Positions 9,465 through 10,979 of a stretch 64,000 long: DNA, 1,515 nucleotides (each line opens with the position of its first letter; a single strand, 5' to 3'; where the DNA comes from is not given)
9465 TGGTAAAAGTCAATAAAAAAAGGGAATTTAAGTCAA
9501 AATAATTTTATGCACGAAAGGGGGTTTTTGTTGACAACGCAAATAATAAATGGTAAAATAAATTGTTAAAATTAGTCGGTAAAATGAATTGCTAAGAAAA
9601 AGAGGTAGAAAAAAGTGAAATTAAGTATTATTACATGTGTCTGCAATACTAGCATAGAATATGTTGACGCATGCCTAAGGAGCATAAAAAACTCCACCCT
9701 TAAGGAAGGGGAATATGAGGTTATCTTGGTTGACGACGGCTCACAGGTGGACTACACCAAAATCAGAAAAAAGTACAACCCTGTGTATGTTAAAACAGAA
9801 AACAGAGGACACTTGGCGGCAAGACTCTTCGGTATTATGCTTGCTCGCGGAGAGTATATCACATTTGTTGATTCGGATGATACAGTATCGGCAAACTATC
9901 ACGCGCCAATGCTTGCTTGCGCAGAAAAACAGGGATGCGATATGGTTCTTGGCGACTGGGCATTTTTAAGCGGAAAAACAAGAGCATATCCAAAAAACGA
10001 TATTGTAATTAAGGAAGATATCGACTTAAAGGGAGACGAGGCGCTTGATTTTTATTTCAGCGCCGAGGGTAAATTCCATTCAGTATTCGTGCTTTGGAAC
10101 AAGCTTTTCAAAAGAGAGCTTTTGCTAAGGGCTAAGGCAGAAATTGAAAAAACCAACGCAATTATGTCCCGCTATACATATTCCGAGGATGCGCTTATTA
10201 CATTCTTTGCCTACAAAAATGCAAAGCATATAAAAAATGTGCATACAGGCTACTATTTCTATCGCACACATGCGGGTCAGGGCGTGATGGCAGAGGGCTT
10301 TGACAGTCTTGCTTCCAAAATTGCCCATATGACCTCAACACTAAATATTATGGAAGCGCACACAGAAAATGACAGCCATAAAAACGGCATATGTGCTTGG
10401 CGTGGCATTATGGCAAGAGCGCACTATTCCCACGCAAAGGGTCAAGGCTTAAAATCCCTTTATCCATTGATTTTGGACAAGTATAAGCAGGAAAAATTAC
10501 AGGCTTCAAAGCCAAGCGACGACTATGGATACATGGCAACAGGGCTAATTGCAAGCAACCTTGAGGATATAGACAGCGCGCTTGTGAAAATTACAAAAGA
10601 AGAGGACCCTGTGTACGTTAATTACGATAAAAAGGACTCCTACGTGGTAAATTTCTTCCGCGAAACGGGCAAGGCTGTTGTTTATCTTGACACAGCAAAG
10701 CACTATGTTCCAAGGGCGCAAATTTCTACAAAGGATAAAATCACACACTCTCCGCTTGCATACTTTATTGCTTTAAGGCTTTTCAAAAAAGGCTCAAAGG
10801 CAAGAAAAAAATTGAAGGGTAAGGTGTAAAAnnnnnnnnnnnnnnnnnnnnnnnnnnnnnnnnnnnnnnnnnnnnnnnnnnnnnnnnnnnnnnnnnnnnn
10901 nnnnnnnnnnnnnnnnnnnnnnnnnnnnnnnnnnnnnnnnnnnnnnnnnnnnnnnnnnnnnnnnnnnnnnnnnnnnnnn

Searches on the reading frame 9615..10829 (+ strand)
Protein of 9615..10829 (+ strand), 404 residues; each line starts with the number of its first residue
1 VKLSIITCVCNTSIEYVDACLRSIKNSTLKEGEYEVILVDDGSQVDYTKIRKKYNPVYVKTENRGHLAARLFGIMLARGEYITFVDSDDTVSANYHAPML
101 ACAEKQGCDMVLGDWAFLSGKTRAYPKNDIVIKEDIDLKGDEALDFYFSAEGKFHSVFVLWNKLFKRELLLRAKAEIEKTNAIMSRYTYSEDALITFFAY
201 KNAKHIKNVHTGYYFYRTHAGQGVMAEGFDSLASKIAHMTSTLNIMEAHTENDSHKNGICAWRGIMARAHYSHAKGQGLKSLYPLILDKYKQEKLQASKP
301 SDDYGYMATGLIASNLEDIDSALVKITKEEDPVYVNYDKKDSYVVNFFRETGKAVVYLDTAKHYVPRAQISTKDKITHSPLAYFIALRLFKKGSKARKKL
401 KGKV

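Call 27: search_protein_families(library=pfam, proteins=[window:9615-10829:+], max_evalue=0.00001)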
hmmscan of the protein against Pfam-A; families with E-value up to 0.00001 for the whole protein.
window:9615-10829:+ (404 aa): 1 family
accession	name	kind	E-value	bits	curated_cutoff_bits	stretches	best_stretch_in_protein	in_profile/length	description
PF00535.33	Glycos_transf_2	-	2.2e-24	86.7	23.3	1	4-131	1-131/168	Glycosyl transferase family 2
